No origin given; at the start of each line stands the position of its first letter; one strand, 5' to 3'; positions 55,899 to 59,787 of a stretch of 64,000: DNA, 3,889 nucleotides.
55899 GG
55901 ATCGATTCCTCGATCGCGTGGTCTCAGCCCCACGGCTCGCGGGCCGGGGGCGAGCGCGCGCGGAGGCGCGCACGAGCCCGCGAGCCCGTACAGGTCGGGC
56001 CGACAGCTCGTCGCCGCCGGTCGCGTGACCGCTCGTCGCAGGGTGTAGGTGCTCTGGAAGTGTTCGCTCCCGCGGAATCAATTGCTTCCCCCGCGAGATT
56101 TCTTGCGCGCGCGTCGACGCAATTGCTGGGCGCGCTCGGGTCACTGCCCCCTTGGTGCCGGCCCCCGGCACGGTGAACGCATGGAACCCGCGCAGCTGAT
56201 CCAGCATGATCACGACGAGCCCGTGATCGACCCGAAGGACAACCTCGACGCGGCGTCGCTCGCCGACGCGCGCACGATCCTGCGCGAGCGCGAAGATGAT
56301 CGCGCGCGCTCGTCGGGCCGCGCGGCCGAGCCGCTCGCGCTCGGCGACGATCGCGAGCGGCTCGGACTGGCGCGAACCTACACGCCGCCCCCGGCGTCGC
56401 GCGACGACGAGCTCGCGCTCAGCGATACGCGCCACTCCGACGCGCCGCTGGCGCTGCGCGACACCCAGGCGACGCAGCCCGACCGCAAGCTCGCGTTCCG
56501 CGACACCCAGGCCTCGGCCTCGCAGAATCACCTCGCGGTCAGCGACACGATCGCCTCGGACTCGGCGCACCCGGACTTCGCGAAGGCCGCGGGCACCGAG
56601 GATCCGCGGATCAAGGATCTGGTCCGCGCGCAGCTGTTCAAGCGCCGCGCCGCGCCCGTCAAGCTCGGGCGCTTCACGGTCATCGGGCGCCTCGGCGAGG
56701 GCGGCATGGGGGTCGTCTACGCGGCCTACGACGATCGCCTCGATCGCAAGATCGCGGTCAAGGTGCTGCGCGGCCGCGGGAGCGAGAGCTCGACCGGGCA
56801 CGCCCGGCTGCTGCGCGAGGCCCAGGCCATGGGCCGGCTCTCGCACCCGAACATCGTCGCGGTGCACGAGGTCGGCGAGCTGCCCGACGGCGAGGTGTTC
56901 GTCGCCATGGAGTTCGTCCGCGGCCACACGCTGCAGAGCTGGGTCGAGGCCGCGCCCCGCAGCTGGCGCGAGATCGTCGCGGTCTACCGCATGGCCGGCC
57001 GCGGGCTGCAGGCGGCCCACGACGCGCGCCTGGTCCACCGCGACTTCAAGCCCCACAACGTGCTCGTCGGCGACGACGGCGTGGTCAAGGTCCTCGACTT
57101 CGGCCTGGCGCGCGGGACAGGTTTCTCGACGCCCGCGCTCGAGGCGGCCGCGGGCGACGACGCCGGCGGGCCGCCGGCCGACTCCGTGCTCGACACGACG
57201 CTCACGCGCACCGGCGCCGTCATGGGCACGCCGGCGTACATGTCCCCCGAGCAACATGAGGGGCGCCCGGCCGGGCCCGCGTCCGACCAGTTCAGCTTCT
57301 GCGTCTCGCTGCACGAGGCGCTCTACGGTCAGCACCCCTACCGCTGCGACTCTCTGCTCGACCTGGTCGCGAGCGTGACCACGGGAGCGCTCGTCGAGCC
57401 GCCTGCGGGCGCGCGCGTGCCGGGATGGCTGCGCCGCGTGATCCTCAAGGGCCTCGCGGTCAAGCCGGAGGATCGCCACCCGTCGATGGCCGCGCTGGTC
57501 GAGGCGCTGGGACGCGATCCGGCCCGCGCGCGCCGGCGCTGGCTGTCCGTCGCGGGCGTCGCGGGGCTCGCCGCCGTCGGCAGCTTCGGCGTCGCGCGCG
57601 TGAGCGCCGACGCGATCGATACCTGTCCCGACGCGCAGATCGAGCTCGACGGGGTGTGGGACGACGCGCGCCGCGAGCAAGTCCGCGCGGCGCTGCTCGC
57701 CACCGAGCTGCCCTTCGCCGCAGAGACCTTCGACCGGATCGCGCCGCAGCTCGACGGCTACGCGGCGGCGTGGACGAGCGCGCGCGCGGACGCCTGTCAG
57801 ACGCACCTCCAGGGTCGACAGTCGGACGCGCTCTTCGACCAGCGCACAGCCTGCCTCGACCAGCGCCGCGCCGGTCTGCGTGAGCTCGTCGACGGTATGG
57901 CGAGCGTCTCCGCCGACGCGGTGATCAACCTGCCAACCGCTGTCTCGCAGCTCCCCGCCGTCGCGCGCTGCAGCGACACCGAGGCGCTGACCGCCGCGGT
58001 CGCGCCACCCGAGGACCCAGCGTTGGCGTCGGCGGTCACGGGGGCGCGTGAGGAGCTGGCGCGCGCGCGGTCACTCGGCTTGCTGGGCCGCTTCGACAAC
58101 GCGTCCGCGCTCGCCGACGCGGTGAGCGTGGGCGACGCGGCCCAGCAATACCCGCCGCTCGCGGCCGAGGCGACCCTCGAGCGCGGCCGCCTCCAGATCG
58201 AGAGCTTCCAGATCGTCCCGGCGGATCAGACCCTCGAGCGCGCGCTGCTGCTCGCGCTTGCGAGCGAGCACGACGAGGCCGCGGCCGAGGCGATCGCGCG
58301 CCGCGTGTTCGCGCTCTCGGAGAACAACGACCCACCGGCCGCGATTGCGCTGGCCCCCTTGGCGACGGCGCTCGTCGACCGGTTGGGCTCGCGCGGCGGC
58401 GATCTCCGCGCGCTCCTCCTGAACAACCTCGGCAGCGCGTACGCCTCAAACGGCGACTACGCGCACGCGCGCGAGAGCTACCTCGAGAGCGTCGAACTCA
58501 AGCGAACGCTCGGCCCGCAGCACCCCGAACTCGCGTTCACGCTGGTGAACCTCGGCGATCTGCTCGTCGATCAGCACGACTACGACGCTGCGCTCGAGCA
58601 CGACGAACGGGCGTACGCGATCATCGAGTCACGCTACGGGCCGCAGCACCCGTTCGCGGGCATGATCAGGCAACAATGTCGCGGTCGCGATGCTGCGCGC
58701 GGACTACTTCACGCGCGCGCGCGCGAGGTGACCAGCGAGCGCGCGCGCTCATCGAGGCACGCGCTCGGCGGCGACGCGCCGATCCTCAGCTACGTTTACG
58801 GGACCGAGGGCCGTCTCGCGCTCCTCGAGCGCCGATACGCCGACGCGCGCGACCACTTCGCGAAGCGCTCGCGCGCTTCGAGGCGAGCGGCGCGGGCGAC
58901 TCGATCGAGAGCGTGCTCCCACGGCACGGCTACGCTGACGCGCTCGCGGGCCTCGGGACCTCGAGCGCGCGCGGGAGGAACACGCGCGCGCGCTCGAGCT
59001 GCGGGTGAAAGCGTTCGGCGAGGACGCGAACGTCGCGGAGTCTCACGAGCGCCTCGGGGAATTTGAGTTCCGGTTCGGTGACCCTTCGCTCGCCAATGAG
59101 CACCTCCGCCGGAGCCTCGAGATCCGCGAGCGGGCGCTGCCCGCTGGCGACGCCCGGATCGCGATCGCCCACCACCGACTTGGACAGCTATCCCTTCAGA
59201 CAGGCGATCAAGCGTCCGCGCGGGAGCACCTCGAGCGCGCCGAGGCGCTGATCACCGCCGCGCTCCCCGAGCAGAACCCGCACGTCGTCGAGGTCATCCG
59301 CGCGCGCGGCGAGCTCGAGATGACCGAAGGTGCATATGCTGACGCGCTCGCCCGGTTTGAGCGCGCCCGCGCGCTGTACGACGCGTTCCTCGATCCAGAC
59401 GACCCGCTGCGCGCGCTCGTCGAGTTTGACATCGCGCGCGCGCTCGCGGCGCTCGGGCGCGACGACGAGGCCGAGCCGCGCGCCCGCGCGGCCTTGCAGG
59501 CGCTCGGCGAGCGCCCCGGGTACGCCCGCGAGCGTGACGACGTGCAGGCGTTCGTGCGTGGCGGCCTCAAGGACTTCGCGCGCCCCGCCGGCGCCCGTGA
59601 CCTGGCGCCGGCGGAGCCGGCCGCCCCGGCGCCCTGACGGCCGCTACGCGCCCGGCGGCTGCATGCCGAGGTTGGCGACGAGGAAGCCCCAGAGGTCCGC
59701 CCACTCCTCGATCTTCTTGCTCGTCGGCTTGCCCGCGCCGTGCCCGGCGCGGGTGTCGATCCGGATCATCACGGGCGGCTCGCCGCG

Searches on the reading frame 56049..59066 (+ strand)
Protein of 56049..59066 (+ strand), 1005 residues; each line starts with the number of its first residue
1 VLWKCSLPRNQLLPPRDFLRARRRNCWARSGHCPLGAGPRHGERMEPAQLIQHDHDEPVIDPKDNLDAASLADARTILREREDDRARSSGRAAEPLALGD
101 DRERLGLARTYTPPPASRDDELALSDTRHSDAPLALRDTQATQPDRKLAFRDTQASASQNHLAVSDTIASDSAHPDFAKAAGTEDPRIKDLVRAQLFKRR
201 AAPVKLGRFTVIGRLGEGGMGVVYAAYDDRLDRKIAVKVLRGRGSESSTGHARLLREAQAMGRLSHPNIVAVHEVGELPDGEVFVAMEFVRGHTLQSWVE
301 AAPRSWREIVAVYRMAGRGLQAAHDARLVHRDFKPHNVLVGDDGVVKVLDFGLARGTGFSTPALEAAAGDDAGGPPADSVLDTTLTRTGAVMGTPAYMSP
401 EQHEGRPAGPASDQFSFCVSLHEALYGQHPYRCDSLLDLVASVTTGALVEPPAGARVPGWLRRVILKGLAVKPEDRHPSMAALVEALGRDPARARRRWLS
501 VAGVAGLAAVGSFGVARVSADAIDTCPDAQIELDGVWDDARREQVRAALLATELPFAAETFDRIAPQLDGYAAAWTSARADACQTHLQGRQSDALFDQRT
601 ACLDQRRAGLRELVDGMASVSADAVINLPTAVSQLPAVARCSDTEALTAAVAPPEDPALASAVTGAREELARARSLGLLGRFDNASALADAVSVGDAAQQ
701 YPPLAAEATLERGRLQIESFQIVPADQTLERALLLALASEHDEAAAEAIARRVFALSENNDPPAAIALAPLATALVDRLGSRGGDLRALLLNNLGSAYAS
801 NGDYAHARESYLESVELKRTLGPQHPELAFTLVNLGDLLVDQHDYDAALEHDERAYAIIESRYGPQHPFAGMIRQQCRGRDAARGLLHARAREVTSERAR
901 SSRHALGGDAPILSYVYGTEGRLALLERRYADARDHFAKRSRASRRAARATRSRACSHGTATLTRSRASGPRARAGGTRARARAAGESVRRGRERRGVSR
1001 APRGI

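Call 33: search_protein_families(library=pfam, proteins=[window:56049-59066:+], max_evalue=0.01)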
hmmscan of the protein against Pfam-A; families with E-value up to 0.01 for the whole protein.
window:56049-59066:+ (1005 aa): 10 families
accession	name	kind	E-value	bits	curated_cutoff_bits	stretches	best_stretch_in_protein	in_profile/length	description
PF00069.31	Pkinase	-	4.7e-35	121.7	31.7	1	210-436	2-202/263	Protein kinase domain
PF07714.23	PK_Tyr_Ser-Thr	-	1.6e-27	96.9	23.1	2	212-357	4-152/258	Protein tyrosine and serine/threonine kinase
PF13424.12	TPR_12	-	4.7e-16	59.2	30.1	1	787-860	2-76/77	Tetratricopeptide repeat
PF13374.12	TPR_10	-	3.1e-12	46.5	27.5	2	788-827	2-42/42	Tetratricopeptide repeat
PF13181.12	TPR_8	-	3.2e-06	27.3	25.7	1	790-819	3-32/34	Tetratricopeptide repeat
PF00515.34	TPR_1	-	3.5e-06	27.1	27.8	1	789-819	2-32/34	Tetratricopeptide repeat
PF07719.23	TPR_2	-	7.8e-06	26.1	27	1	788-818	1-31/34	Tetratricopeptide repeat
PF01636.29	APH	-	6.3e-05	23.3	23.2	1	308-355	149-198/239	Phosphotransferase enzyme family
PF13176.12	TPR_7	-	0.0026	18.2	27.9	0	791-821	2-32/36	Tetratricopeptide repeat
PF01163.29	RIO1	-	0.0043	17.1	22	1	252-351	53-148/187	RIO domain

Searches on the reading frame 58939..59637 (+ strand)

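Call 33: search_protein_families(library=pfam, proteins=[window:58939-59637:+], max_evalue=0.01)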
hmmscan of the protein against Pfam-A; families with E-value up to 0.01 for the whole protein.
window:58939-59637:+ (232 aa): 8 families
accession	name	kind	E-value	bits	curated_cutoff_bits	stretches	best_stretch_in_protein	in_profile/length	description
PF13424.12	TPR_12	-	6.3e-23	81.2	30.1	3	32-104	2-74/77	Tetratricopeptide repeat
PF24885.1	TPR_NPHP3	-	5.9e-11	42.7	100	1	16-117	82-183/239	Nephrocystin-3 TPR domain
PF07719.23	TPR_2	-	2e-07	31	27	1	75-104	1-30/34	Tetratricopeptide repeat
PF13428.12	TPR_14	-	2.3e-06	28.2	23.5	0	77-103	3-29/44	Tetratricopeptide repeat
PF13374.12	TPR_10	-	1.4e-05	25.4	27.5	0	39-67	8-36/42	Tetratricopeptide repeat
PF13181.12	TPR_8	-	0.0003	21.1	25.7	0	77-101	3-27/34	Tetratricopeptide repeat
PF14559.12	TPR_19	-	0.0024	18.6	25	0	129-189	3-55/68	Tetratricopeptide repeat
PF13432.12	TPR_16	-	0.0034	18.2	32.7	0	128-188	8-60/65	Tetratricopeptide repeat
